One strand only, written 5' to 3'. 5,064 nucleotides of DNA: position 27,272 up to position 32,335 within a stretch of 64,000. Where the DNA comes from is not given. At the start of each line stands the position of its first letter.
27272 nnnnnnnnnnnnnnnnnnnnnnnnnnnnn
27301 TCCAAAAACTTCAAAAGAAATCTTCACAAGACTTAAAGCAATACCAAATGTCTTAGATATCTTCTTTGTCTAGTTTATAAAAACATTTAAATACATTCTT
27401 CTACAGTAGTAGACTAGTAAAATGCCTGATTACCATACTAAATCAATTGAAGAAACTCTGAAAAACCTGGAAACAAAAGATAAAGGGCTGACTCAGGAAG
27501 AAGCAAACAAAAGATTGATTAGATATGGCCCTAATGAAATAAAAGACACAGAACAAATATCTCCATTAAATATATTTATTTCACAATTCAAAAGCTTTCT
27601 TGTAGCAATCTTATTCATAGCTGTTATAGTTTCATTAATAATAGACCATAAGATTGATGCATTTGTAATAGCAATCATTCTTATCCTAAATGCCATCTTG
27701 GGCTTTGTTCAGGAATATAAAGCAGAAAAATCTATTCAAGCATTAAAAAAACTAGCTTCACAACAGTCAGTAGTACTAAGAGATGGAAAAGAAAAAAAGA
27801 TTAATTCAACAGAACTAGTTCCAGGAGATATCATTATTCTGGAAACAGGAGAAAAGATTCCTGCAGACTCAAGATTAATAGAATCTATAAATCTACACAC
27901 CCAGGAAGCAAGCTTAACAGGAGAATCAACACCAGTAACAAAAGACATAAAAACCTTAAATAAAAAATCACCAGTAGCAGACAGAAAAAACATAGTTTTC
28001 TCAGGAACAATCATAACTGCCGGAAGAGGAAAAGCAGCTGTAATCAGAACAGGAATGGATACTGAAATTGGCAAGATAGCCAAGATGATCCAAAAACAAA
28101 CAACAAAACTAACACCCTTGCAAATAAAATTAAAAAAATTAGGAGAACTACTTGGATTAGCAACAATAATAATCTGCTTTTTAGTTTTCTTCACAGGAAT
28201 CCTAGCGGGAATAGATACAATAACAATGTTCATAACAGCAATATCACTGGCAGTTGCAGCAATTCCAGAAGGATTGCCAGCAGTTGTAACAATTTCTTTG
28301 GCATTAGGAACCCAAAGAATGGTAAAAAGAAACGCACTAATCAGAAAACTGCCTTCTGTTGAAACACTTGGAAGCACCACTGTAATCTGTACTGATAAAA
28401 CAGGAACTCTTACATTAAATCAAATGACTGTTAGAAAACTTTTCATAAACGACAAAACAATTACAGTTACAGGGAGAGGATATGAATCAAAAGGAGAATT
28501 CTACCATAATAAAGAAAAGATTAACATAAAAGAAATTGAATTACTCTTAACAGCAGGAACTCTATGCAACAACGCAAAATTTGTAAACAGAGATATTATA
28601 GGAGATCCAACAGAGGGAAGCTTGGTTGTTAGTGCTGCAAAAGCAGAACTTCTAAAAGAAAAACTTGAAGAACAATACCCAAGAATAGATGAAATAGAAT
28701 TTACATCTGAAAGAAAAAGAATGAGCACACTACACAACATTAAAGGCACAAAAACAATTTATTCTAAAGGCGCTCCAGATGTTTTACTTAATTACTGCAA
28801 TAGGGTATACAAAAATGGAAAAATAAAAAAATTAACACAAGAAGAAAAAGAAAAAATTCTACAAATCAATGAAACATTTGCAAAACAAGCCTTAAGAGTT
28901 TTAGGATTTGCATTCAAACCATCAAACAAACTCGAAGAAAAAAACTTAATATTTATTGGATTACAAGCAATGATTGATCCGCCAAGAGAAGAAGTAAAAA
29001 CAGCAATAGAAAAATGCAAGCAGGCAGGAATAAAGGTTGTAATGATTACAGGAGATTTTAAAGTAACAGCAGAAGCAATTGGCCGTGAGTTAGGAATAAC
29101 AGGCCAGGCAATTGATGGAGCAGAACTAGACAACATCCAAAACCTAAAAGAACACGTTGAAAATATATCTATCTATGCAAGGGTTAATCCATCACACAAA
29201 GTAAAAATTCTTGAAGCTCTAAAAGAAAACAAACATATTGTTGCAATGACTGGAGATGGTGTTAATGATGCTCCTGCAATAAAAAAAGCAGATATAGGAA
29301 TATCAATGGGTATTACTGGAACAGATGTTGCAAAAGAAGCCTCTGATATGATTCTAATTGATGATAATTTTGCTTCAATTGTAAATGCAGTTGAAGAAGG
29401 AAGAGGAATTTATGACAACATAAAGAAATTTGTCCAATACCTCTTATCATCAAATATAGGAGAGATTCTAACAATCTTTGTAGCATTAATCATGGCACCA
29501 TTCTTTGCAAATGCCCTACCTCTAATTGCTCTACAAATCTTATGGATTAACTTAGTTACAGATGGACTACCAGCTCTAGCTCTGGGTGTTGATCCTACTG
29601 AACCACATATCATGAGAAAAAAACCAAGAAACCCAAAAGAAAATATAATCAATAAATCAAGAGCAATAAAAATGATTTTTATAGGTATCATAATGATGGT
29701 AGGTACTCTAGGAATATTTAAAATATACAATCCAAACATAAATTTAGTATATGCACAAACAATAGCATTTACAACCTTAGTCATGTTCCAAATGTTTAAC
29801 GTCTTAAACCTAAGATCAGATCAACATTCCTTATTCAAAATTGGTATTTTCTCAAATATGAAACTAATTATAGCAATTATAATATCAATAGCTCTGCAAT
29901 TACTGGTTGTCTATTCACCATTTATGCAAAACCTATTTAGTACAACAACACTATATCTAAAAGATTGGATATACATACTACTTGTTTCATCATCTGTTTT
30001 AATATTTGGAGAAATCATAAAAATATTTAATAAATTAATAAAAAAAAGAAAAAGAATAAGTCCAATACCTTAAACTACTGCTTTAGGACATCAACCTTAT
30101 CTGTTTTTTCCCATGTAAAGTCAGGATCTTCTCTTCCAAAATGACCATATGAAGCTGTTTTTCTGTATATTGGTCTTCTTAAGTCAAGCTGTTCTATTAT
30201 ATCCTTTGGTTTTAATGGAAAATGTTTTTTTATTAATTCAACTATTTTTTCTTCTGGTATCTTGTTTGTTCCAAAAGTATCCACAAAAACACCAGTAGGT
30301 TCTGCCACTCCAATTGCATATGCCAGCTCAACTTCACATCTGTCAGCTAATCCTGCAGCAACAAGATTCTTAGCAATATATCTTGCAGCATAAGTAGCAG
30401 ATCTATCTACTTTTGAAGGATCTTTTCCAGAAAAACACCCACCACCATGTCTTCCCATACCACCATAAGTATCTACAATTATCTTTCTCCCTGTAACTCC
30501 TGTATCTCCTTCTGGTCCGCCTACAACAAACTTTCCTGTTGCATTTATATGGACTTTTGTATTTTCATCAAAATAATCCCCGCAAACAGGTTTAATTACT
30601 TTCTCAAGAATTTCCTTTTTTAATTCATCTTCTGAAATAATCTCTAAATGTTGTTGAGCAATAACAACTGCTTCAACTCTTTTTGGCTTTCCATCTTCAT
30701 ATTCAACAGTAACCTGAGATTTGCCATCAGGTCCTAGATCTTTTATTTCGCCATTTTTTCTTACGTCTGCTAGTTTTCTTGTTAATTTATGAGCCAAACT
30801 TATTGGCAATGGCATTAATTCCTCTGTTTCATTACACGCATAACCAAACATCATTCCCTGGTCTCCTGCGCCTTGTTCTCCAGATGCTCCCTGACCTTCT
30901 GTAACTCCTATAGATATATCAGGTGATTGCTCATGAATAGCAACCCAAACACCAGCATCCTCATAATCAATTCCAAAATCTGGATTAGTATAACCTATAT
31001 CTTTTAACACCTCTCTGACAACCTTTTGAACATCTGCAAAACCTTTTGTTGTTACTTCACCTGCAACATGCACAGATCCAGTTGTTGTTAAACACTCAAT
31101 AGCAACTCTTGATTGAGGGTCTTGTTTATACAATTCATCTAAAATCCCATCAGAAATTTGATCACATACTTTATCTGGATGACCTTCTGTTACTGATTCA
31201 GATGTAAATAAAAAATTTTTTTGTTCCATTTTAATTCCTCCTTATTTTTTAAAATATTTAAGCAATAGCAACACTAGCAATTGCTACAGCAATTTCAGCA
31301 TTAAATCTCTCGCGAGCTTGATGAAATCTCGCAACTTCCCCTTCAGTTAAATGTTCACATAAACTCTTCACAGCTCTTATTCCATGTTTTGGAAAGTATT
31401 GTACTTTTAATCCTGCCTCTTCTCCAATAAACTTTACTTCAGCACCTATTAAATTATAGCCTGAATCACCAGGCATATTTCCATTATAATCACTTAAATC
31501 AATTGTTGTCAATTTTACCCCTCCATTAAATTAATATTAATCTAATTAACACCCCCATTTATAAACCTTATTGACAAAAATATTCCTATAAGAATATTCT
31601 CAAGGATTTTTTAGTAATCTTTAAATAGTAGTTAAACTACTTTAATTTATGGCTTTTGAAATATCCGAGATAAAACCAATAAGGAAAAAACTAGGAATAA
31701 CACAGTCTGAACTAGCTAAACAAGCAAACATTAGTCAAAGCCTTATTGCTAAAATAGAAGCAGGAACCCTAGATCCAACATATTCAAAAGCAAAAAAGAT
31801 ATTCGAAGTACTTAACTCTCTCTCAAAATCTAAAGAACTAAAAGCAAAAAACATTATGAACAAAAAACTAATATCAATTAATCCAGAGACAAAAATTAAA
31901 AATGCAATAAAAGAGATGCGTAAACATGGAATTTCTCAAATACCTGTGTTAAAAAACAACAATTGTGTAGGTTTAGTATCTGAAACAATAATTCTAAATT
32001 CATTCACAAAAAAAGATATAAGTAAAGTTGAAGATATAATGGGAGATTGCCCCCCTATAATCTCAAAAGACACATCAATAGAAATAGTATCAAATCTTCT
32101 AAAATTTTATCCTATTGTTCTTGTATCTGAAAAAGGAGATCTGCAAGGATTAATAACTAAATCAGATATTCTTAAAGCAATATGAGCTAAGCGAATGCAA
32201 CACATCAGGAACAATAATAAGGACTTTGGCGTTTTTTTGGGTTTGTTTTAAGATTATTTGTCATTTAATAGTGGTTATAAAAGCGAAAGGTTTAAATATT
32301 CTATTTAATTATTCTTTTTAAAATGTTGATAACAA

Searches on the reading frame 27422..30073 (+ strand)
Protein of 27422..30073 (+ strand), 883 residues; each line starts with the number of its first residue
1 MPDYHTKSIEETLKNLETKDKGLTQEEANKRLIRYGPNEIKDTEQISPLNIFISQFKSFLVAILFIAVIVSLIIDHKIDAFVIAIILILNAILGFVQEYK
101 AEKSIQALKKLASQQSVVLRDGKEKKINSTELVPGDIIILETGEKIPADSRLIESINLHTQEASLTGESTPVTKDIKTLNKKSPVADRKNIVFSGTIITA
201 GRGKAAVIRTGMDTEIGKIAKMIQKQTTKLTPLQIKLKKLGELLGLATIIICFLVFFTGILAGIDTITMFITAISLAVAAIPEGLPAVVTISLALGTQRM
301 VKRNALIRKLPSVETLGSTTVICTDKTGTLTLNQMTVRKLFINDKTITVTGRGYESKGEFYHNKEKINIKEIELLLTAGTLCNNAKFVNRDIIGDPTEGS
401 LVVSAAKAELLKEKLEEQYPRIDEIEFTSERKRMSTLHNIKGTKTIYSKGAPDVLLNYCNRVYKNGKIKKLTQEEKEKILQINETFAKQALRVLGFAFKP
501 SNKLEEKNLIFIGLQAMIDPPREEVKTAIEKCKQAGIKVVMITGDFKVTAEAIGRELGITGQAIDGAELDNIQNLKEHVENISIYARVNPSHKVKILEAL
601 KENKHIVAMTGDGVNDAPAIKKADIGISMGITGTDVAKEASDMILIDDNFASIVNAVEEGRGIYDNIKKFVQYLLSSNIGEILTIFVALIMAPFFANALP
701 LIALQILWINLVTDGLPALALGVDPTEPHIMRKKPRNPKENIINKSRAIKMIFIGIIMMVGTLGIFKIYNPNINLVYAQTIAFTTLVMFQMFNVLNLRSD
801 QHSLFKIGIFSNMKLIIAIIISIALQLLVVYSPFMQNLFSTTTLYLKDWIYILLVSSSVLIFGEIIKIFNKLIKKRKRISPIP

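Call 9: search_protein_families(library=pfam, proteins=[window:27422-30073:+], max_evalue=0.01)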
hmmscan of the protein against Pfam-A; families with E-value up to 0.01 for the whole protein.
window:27422-30073:+ (883 aa): 6 families
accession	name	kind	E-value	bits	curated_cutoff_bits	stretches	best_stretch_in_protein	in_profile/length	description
PF00689.26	Cation_ATPase_C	-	1.5e-58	197.9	27.3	1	699-869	2-175/175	Cation transporting ATPase, C-terminus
PF00122.25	E1-E2_ATPase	-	1.3e-54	184.9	28.1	1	111-303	2-181/181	E1-E2 ATPase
PF13246.12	Cation_ATPase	-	2.9e-21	75.7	21.7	1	381-461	2-90/91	Cation transport ATPase (P-type)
PF00690.31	Cation_ATPase_N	-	7.4e-21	74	20.4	1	4-71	1-69/69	Cation transporter/ATPase, N-terminus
PF00702.32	Hydrolase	-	2.3e-20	74.2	26.4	1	321-624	3-191/191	haloacid dehalogenase-like hydrolase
PF12710.13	HAD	-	6e-06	27.2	27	1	517-620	80-188/189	haloacid dehalogenase-like hydrolase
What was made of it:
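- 27422..30073 (+): P-type cation ATPase, the right-hand syntenic anchor. Pfam E1-E2_ATPase and Cation_ATPase_N/C (call 9).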

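Call 57: find_encoding_contigs(protein=window:27422-30073:+, flank=10000, max_places=10)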
Protein window:27422-30073:+ (883 aa): no gene with exactly this product is on record in the collection.

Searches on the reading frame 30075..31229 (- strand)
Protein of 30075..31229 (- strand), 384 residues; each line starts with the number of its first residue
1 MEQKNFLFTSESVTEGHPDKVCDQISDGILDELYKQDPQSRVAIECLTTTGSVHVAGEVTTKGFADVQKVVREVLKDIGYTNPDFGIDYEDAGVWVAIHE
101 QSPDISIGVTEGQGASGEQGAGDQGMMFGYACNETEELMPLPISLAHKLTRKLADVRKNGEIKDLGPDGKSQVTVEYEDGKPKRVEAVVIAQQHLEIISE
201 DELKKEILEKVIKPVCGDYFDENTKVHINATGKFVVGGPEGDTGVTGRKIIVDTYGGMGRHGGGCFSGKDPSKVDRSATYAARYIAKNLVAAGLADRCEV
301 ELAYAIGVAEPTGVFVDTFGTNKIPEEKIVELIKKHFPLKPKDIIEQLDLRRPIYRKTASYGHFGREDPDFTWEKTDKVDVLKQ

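Call 31: search_protein_families(library=pfam, proteins=[window:30075-31229:-], max_evalue=0.001)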
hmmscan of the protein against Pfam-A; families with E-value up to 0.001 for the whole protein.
window:30075-31229:- (384 aa): 3 families
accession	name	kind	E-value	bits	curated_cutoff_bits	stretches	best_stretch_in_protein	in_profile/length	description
PF02773.21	S-AdoMet_synt_C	-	2e-68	229.1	25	1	236-375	1-138/138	S-adenosylmethionine synthetase, C-terminal domain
PF02772.21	S-AdoMet_synt_M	-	1.3e-47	161.3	29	1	118-234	1-120/120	S-adenosylmethionine synthetase, central domain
PF00438.25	S-AdoMet_synt_N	-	9.5e-41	138.8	33.1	1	5-103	1-99/99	S-adenosylmethionine synthetase, N-terminal domain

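Call 58: find_encoding_contigs(protein=window:30075-31229:-, flank=10000, max_places=10)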
Protein window:30075-31229:- (384 aa): no gene with exactly this product is on record in the collection.

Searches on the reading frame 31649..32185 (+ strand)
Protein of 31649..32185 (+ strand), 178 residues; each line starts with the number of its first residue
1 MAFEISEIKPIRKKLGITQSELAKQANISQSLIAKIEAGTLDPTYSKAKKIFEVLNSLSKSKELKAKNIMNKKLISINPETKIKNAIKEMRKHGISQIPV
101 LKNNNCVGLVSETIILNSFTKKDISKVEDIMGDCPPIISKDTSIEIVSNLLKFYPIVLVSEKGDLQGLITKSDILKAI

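Call 31: search_protein_families(library=pfam, proteins=[window:31649-32185:+], max_evalue=0.001)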
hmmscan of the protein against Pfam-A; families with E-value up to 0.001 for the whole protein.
window:31649-32185:+ (178 aa): 4 families
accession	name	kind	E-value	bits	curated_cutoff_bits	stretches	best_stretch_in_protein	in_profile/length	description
PF00571.33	CBS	-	5e-22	78.4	24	2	67-117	2-53/57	CBS domain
PF01381.28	HTH_3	-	4.4e-13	49.5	23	1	11-56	4-49/55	Helix-turn-helix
PF12844.13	HTH_19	-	8.9e-10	38.8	30.2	1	8-56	4-52/64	Helix-turn-helix domain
PF13560.12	HTH_31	-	1.9e-05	25.3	27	1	9-55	7-54/64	Helix-turn-helix domain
